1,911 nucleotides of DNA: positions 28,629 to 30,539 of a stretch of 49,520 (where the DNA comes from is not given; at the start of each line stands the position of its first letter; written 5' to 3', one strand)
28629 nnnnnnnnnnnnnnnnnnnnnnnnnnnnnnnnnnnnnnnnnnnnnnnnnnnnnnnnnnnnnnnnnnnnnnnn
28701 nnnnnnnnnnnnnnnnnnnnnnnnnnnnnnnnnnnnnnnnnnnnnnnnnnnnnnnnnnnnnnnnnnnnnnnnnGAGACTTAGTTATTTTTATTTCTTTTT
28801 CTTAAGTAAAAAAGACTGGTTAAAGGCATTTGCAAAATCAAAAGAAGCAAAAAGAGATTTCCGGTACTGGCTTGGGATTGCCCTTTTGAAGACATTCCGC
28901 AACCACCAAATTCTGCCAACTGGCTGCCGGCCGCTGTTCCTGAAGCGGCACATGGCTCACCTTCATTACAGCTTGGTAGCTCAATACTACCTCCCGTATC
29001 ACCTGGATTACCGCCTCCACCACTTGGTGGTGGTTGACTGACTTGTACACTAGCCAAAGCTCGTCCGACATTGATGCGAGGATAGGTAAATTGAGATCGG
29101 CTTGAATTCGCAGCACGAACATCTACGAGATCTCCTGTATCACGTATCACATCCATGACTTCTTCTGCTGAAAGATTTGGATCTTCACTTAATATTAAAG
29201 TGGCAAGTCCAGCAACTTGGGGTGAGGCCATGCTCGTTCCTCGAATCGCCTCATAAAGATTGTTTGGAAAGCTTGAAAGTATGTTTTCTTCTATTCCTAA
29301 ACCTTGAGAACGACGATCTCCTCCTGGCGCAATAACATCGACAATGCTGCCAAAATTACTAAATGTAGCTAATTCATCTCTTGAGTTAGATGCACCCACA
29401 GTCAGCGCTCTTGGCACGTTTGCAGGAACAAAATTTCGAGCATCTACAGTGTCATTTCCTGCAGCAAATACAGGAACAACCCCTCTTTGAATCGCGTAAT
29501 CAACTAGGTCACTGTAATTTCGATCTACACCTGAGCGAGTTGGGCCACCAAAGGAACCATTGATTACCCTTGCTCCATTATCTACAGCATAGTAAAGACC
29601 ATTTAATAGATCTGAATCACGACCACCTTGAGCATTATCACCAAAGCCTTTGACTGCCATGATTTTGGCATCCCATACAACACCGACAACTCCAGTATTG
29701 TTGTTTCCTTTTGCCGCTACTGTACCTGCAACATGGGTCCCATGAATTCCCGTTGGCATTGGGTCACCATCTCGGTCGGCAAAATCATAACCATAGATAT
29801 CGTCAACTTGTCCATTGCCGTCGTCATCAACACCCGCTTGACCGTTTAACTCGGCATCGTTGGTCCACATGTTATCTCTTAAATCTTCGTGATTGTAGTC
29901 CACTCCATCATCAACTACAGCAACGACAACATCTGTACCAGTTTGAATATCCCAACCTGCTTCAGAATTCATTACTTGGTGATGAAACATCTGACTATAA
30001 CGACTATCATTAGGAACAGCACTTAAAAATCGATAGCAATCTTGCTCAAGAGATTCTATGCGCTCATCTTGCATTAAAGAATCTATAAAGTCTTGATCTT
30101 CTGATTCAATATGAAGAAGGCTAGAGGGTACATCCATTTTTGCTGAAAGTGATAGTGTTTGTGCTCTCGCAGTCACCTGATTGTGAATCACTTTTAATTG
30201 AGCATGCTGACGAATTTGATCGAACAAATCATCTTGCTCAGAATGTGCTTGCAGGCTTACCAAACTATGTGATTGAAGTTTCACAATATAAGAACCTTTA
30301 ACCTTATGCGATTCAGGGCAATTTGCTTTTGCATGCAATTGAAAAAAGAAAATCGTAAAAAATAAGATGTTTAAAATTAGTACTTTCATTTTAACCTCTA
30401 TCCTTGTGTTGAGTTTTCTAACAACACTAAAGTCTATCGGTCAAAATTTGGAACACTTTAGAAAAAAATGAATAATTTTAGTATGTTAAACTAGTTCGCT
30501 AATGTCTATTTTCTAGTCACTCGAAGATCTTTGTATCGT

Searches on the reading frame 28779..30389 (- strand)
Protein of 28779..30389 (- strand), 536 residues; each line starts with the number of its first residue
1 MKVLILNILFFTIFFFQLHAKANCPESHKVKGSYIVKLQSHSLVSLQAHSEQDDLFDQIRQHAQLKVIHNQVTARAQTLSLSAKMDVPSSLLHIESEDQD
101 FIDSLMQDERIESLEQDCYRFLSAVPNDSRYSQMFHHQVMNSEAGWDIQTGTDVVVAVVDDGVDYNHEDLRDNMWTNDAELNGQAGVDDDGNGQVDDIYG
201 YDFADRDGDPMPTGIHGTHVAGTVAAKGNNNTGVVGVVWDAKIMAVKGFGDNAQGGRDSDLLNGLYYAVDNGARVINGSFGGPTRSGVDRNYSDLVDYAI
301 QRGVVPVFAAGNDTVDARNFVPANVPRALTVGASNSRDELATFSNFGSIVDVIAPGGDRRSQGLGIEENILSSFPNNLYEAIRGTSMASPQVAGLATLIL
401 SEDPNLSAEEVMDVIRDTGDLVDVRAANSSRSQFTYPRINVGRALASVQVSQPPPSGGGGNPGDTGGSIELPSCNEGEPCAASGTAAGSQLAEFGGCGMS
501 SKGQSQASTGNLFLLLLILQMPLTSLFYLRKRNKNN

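Call 89: search_protein_families(library=pfam, proteins=[window:28779-30389:-], max_evalue=0.01)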
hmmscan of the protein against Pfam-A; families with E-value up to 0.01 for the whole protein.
window:28779-30389:- (536 aa): 1 family
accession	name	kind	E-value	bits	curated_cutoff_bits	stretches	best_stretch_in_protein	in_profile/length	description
PF00082.27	Peptidase_S8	-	1.6e-59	202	21.8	1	151-419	1-273/288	Subtilase family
